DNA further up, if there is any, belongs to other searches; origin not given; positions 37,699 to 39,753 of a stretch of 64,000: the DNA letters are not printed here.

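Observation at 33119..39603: Three tandem ArnT/PMT-like GT-C glycosyltransferase paralogs divergently paired with a GT2-methyltransferase fusion, between clpP and valS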

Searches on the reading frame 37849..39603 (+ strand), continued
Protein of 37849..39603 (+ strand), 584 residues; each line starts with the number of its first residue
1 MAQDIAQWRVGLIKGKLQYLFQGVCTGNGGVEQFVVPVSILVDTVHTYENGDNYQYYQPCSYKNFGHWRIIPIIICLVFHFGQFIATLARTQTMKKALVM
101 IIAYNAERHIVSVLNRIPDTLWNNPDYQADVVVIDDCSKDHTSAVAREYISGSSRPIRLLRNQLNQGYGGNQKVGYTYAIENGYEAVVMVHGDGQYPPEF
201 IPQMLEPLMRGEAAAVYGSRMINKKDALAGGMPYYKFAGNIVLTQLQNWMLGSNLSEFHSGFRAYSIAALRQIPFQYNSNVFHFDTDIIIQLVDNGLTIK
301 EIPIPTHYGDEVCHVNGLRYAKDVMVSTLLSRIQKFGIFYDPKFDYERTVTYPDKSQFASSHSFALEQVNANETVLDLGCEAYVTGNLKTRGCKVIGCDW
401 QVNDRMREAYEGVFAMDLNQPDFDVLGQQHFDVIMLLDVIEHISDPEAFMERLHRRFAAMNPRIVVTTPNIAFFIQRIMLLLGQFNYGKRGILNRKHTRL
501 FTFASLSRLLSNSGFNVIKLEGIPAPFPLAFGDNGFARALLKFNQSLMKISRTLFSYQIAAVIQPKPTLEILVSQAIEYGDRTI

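Call 47: find_related_loci(query=A2, collection=metagenome_contigs, flank=7000)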
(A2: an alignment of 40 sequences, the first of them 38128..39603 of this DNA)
Query A2 (491 aa) in metagenome_contigs; peptide patterns used: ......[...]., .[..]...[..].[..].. (x = any residue, [..] = any of these).
600 stretches matched a pattern (row limit reached: there are more); 583 encode a relative of the query (tblastn E <= 1e-3); the best 80 are kept; 80 distinct loci.
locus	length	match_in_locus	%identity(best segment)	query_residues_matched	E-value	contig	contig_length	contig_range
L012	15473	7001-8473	70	1-489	0e+0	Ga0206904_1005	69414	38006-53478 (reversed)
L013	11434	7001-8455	53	2-483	4e-173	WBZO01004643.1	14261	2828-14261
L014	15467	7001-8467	50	3-488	3e-162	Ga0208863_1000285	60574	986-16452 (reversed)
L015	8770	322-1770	52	2-485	4e-161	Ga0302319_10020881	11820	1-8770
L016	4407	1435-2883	52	3-483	4e-163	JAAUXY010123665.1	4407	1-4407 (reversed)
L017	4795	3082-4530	51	2-484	1e-161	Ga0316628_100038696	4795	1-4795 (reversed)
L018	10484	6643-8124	50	3-484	2e-157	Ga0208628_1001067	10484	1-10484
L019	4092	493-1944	52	2-486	1e-161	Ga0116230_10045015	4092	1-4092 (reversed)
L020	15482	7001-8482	49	3-484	5e-156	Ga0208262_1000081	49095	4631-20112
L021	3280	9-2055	50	2-485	2e-163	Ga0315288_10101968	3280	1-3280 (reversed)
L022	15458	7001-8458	51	3-489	1e-155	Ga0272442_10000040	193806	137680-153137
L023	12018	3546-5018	50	3-491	1e-155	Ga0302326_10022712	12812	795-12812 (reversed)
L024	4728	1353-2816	48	2-487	1e-158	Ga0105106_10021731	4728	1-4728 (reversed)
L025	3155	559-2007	51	2-485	1e-162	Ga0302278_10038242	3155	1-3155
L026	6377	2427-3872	51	3-485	2e-155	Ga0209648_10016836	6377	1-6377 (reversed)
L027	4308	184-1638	51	2-485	1e-158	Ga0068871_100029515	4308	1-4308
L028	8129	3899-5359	52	2-489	1e-154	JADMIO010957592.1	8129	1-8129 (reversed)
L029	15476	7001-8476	50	2-491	1e-154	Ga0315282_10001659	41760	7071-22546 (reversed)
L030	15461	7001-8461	50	3-485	2e-154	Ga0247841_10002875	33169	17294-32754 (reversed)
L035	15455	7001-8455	50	3-485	5e-153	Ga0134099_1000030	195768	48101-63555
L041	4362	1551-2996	51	2-485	3e-156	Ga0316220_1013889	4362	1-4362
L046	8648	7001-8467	48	3-487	1e-150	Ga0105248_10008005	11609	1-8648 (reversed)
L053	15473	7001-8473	50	2-489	4e-150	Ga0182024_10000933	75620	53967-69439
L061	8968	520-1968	49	2-484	2e-149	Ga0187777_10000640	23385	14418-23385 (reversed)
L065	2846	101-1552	49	2-485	5e-157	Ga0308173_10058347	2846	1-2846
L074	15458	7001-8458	48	3-486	5e-148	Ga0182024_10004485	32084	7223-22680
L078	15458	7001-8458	49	2-483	1e-147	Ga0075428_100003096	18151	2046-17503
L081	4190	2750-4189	50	2-484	1e-151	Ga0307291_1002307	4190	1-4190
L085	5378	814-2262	49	2-484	8e-149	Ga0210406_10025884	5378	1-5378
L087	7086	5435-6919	47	2-491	1e-147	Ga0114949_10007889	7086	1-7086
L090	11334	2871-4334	49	2-489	5e-147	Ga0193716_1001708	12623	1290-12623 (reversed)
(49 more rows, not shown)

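Call 50: search_protein_families(library=pfam, proteins=[L013:8515-10209:+, L023:5035-6999:+, L024:3089-4726:-, L027:1707-3509:+, L029:5125-6876:+, L035:4713-6950:+, L046:5081-6895:+, L078:8553-10610:+, L087:2795-4666:-, L090:4368-5612:-], max_evalue=0.1)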
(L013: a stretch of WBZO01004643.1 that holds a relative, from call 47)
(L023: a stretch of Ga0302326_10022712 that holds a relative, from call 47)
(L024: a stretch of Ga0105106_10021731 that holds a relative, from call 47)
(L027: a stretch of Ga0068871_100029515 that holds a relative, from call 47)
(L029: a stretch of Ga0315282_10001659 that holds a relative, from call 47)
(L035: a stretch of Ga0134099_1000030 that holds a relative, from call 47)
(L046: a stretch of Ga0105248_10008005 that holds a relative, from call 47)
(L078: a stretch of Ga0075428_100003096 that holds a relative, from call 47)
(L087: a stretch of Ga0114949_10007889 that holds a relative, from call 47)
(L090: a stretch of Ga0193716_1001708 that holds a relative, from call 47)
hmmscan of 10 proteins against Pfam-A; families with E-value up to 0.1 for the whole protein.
L013:8515-10209:+ (564 aa): 2 families
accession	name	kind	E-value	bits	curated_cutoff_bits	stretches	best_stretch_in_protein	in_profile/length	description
PF13231.12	PMT_2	-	3.4e-09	37.6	26.1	1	62-200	2-146/160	Dolichyl-phosphate-mannose-protein mannosyltransferase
PF13150.11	TraL_transposon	-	0.099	12.9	27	1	4-45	22-64/86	Conjugative transposon protein TraL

L023:5035-6999:+ (654 aa): 0 families

L024:3089-4726:- (545 aa): 0 families

L027:1707-3509:+ (600 aa): 1 family
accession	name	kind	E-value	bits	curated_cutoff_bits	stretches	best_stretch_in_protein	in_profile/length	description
PF13231.12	PMT_2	-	1.9e-10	41.6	26.1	1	112-266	3-157/160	Dolichyl-phosphate-mannose-protein mannosyltransferase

L029:5125-6876:+ (583 aa): 2 families
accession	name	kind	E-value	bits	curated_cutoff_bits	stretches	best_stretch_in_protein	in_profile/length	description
PF13231.12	PMT_2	-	1.7e-07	32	26.1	1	91-255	6-160/160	Dolichyl-phosphate-mannose-protein mannosyltransferase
PF02516.20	STT3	-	4.9e-07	30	24.5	1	111-228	101-211/405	Oligosaccharyl transferase STT3, N-terminal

L035:4713-6950:+ (745 aa): 0 families

L046:5081-6895:+ (604 aa): 0 families

L078:8553-10610:+ (685 aa): 15 families
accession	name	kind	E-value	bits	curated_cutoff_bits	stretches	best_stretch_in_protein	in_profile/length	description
PF07719.23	TPR_2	-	1.5e-13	50.1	27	1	518-551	1-34/34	Tetratricopeptide repeat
PF13424.12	TPR_12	-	1.4e-11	44.8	30.1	2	518-580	3-66/77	Tetratricopeptide repeat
PF13414.12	TPR_11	-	1.4e-09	37.9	26.8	1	527-566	3-42/42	TPR repeat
PF13431.12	TPR_17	-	2.7e-09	37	24.4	1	541-567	2-28/34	Tetratricopeptide repeat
PF14559.12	TPR_19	-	4.9e-08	33.6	25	3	531-585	4-58/68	Tetratricopeptide repeat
PF13428.12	TPR_14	-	6e-08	33.1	23.5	1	520-560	3-43/44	Tetratricopeptide repeat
PF13181.12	TPR_8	-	6.8e-07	29.4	25.7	0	520-551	3-34/34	Tetratricopeptide repeat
PF00515.34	TPR_1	-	1.2e-06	28.5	27.8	1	518-551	1-34/34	Tetratricopeptide repeat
PF07721.20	TPR_4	-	0.00023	21.9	27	1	484-509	1-26/26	Tetratricopeptide repeat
PF13374.12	TPR_10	-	0.0013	19.2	27.5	1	627-658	3-34/42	Tetratricopeptide repeat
PF13176.12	TPR_7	-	0.0019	18.6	27.9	0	633-661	6-34/36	Tetratricopeptide repeat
PF03704.23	BTAD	-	0.0021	18.9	22.1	1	500-578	44-122/146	Bacterial transcriptional activator domain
PF13432.12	TPR_16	-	0.026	15.4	32.7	1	491-550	4-63/65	Tetratricopeptide repeat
PF13567.11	DUF4131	-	0.05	13.7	31.6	1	407-513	7-108/165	Domain of unknown function (DUF4131)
PF14561.12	TPR_20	-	0.053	14.3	25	0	474-535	12-75/90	Tetratricopeptide repeat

L087:2795-4666:- (623 aa): 0 families

L090:4368-5612:- (414 aa): 3 families
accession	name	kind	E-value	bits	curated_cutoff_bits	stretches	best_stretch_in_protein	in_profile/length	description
PF02366.24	PMT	-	5.2e-06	26.6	22.7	1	119-239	88-211/245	Dolichyl-phosphate-mannose-protein mannosyltransferase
PF02117.22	7TM_GPCR_Sra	-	0.01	15.1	24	1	308-381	129-197/328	Serpentine type 7TM GPCR chemoreceptor Sra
PF17310.7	DUF5357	-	0.065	12.3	25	0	193-271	31-110/322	Family of unknown function (DUF5357)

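Call 51: search_protein_families(library=pfam, proteins=[L014:5709-6968:+, L028:5423-6697:-, L030:8500-9987:+, L041:3050-4360:-, L053:8508-10052:+, L061:2025-3344:-, L065:1613-2845:-, L074:8879-10147:-, L081:1328-2599:-, L085:2321-3652:-], max_evalue=0.1)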
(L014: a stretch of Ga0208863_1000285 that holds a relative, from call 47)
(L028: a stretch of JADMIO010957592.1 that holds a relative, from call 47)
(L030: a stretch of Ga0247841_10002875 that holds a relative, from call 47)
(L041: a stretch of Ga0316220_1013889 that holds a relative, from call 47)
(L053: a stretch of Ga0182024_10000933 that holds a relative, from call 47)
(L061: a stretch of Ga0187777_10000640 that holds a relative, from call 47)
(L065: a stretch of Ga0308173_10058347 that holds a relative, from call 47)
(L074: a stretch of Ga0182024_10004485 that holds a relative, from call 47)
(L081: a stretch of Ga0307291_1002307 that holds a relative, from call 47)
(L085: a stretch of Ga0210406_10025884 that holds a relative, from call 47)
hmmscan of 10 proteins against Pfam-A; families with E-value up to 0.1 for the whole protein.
L014:5709-6968:+ (419 aa): 1 family
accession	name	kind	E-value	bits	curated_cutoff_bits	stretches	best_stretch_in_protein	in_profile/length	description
PF13231.12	PMT_2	-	1.4e-15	58.3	26.1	1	63-218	3-155/160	Dolichyl-phosphate-mannose-protein mannosyltransferase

L028:5423-6697:- (424 aa): 2 families
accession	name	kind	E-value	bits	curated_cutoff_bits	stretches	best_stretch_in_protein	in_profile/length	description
PF13231.12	PMT_2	-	2.9e-12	47.5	26.1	1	125-264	23-160/160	Dolichyl-phosphate-mannose-protein mannosyltransferase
PF19484.4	DUF6020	-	0.0018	17.1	28.3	1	122-252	211-344/604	Family of unknown function (DUF6020)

L030:8500-9987:+ (495 aa): 1 family
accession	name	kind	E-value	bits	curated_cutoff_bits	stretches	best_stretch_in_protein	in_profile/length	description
PF13231.12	PMT_2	-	6.2e-11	43.2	26.1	1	75-233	3-157/160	Dolichyl-phosphate-mannose-protein mannosyltransferase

L041:3050-4360:- (436 aa): 1 family
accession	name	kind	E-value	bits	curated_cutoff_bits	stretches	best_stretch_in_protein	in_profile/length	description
PF02366.24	PMT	-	8.5e-09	35.8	22.7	1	142-259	90-212/245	Dolichyl-phosphate-mannose-protein mannosyltransferase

L053:8508-10052:+ (514 aa): 14 families
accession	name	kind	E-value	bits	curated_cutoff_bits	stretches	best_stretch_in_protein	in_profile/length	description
PF09594.16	GT87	-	4.7e-13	49.9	25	1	58-292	1-234/237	Glycosyltransferase family 87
PF07719.23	TPR_2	-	3.3e-07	30.3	27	1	468-500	2-34/34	Tetratricopeptide repeat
PF13428.12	TPR_14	-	2.2e-06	28.2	23.5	1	468-510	2-44/44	Tetratricopeptide repeat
PF13414.12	TPR_11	-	2.4e-05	24.4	26.8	1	476-510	3-37/42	TPR repeat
PF14559.12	TPR_19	-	0.0001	23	25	1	450-505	8-63/68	Tetratricopeptide repeat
PF13176.12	TPR_7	-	0.00025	21.3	27.9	1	469-501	1-33/36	Tetratricopeptide repeat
PF13431.12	TPR_17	-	0.0008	19.9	24.4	1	458-487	4-33/34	Tetratricopeptide repeat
PF23914.1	TPR_CcmH_CycH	-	0.00083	19.7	42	1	454-510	37-93/158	Cytochrome c-type biogenesis protein H TPR domain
PF00515.34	TPR_1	-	0.002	18.3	27.8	1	468-500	2-34/34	Tetratricopeptide repeat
PF13181.12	TPR_8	-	0.0097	16.5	25.7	0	468-500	2-34/34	Tetratricopeptide repeat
PF13432.12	TPR_16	-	0.018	15.9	32.7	1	453-500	17-64/65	Tetratricopeptide repeat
PF12895.13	ANAPC3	-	0.037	14.7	27.2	0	439-492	29-81/82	Anaphase-promoting complex, cyclosome, subunit 3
PF13424.12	TPR_12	-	0.044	14.4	30.1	0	461-497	39-75/77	Tetratricopeptide repeat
PF03704.23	BTAD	-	0.048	14.5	22.1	1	438-492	67-121/146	Bacterial transcriptional activator domain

L061:2025-3344:- (439 aa): 0 families

L065:1613-2845:- (410 aa): 1 family
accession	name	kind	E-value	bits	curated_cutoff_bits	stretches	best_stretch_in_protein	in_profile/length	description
PF02366.24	PMT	-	5.9e-05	23.2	22.7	1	116-226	90-205/245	Dolichyl-phosphate-mannose-protein mannosyltransferase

L074:8879-10147:- (422 aa): 1 family
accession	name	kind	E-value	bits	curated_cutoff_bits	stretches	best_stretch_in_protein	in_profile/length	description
PF01757.29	Acyl_transf_3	-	4.6e-27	95.4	31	1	34-388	2-324/326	Acyltransferase domain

L081:1328-2599:- (423 aa): 1 family
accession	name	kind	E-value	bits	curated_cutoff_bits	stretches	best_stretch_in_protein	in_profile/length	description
PF01757.29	Acyl_transf_3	-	1.1e-18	67.8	31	1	47-384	4-325/326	Acyltransferase domain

L085:2321-3652:- (443 aa): 2 families
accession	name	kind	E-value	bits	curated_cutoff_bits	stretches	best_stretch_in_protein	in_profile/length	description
PF02366.24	PMT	-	4.6e-10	39.9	22.7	1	123-262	66-210/245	Dolichyl-phosphate-mannose-protein mannosyltransferase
PF13231.12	PMT_2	-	1.7e-05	25.5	26.1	1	129-255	12-139/160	Dolichyl-phosphate-mannose-protein mannosyltransferase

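Call 71: search_dna_similar(query=window:38128-39603:+, collection=plasmids, mode=protein, max_rows=15, max_evalue=1e-20)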
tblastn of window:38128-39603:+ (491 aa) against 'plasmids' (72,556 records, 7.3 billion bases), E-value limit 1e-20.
Records with a match: 5; places in all: 5; records where one place covers at least 80% of the query: 0.
Best place of each record, by identity: <60% 5.
By first word of the organism name: Sinorhizobium 2; Novosphingobium 1; Halorientalis 1; Halostagnicola 1.
By predicted mobility (MOB-suite, as given by PLSDB): non-mobilizable 4; conjugative 1.
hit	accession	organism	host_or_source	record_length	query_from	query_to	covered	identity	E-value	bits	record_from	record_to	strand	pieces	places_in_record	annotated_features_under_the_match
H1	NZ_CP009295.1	Novosphingobium pentaromativorans US6-1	mud sediment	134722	2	248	50%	39.5%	2e-38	157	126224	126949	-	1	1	glycosyltransferase family 2 protein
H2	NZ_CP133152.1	Sinorhizobium chiapasense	Acaciella angustissima,cell culture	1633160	2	232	47%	41.4%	4e-46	179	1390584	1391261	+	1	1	none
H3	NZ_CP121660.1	Sinorhizobium terangae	Desmanthus virgatus,cell culture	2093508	2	232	47%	40.5%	4e-45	177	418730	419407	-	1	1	none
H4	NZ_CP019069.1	Halorientalis sp. IM1011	cell culture,saltern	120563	6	237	47%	30.8%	8e-22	107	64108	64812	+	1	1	glycosyltransferase family 2 protein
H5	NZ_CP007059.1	Halostagnicola larsenii XH-48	-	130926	2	241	49%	27.0%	8e-21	103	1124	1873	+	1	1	glycosyltransferase family 2 protein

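Call 72: get_annotated_region(hit=H1, flank=6000)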
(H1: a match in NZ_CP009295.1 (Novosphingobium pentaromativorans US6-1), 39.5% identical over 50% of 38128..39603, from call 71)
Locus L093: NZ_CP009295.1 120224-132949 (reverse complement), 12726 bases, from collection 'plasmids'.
description: Novosphingobium pentaromativorans US6-1 plasmid pLA5, complete sequence
organism: Novosphingobium pentaromativorans US6-1 (NCBI taxid 1088721)
taxonomy: Bacteria; Pseudomonadota; Alphaproteobacteria; Sphingomonadales; Sphingomonadaceae; Novosphingobium; Novosphingobium pentaromativorans; Novosphingobium pentaromativorans US6-1
host: -; source: mud sediment; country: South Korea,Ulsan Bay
typing (MOB-suite, as given by PLSDB): non-mobilizable; replicon rep_cluster_545
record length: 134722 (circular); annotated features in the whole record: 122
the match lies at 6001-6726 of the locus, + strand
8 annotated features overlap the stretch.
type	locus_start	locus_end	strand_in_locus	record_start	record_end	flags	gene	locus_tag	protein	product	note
CDS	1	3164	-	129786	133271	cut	-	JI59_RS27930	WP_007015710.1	hypothetical protein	-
CDS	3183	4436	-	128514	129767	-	-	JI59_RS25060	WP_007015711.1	neprosin family prolyl endopeptidase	-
CDS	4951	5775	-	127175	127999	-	-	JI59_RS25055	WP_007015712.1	class I SAM-dependent methyltransferase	-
CDS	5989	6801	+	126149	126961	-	-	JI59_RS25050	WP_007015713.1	glycosyltransferase family 2 protein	-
CDS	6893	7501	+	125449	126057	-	-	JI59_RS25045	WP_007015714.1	VTT domain-containing protein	-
CDS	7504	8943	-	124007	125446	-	-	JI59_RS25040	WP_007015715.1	hypothetical protein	-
CDS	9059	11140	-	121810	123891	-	-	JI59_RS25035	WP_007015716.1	spermidine synthase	-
CDS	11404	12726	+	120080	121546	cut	-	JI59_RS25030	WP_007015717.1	hypothetical protein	-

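Call 73: get_annotated_region(hit=H2, flank=6000)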
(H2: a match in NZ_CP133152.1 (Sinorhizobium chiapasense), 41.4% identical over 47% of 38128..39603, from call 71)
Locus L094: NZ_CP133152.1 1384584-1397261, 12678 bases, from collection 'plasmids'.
description: Sinorhizobium chiapasense strain ITTG S70 plasmid pSchITTGS70d, complete sequence
organism: Sinorhizobium chiapasense (NCBI taxid 501572)
taxonomy: Bacteria; Pseudomonadota; Alphaproteobacteria; Hyphomicrobiales; Rhizobiaceae; Sinorhizobium; Sinorhizobium chiapasense
host: -; source: Acaciella angustissima,cell culture; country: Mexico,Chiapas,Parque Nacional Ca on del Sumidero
typing (MOB-suite, as given by PLSDB): non-mobilizable
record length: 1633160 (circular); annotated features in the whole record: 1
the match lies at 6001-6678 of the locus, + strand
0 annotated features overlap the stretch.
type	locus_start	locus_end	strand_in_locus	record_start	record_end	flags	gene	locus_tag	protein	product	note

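Call 75: search_protein_families(library=pfam, proteins=[L093:7504-8943:-, L093:6893-7501:+, L093:4951-5775:-, L093:5989-6801:+], max_evalue=0.1)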
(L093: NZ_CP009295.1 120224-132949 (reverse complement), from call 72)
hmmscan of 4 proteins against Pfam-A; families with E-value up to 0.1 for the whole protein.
L093:7504-8943:- (479 aa): 0 families

L093:6893-7501:+ (202 aa): 1 family
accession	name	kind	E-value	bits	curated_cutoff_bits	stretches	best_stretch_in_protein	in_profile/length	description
PF09335.16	VTT_dom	-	4.6e-21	76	33.9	1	39-156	1-122/123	VTT domain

L093:4951-5775:- (274 aa): 5 families
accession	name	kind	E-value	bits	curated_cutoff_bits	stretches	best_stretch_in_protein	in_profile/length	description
PF13489.12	Methyltransf_23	-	2.9e-07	30.8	27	1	69-215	17-133/164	Methyltransferase domain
PF08241.18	Methyltransf_11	-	4.4e-05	24.5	21.2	1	79-194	1-89/95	Methyltransferase domain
PF08242.18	Methyltransf_12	-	0.00019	22.5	30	1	79-193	1-93/98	Methyltransferase domain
PF13847.12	Methyltransf_31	-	0.00035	20.7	27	1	74-107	3-39/145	Methyltransferase domain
PF13649.12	Methyltransf_25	-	0.00042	21.4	27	0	78-107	1-32/97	Methyltransferase domain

L093:5989-6801:+ (270 aa): 4 families
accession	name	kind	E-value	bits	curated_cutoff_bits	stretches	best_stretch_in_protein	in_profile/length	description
PF00535.33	Glycos_transf_2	-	1.2e-18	68.1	23.3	1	9-170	2-167/168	Glycosyl transferase family 2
PF13704.12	Glyco_tranf_2_4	-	0.014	16.3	27.5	1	15-86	2-76/98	Glycosyl transferase family 2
PF05204.19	Hom_end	-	0.037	14.6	21.1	1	43-81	46-87/110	Homing endonuclease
PF13641.12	Glyco_tranf_2_3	-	0.096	13.1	27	0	6-93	2-98/230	Glycosyltransferase like family 2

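Call 77: list_cluster_members(proteins=[P0017, P0001, P0003, P0097, P0058])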
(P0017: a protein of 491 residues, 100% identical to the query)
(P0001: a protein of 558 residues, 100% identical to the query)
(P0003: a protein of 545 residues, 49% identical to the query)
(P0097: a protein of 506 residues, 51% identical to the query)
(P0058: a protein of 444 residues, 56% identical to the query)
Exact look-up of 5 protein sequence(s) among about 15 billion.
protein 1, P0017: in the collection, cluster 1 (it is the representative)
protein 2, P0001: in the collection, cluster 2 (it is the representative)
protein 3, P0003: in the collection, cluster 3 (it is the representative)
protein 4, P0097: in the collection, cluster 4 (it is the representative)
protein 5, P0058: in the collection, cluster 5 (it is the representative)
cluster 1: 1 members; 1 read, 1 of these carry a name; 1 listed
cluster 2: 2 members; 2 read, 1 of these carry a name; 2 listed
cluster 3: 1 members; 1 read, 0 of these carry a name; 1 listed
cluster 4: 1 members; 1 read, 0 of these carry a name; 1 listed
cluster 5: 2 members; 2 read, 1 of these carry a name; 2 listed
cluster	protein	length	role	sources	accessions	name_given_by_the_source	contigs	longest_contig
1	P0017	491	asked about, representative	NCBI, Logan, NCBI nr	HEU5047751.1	MAG TPA: bifunctional glycosyltransferase/class I SAM-dependent methyltransferase ... | bifunctional glycosyltransferase/class I SAM-dependent methyltransferase [Rickettsiales ...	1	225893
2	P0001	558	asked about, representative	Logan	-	-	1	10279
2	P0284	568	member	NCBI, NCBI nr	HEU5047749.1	MAG TPA: glycosyltransferase family 39 protein [Rickettsiales bacterium] | glycosyltransferase family 39 protein [Rickettsiales bacterium]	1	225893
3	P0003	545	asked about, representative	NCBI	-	-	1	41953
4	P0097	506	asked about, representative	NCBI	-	-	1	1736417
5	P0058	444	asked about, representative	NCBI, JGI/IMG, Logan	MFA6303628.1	MAG: bifunctional glycosyltransferase/class I SAM-dependent methyltransferase [Legionella ... | glycosyltransferase involved in cell wall biosynthesis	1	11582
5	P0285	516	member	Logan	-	-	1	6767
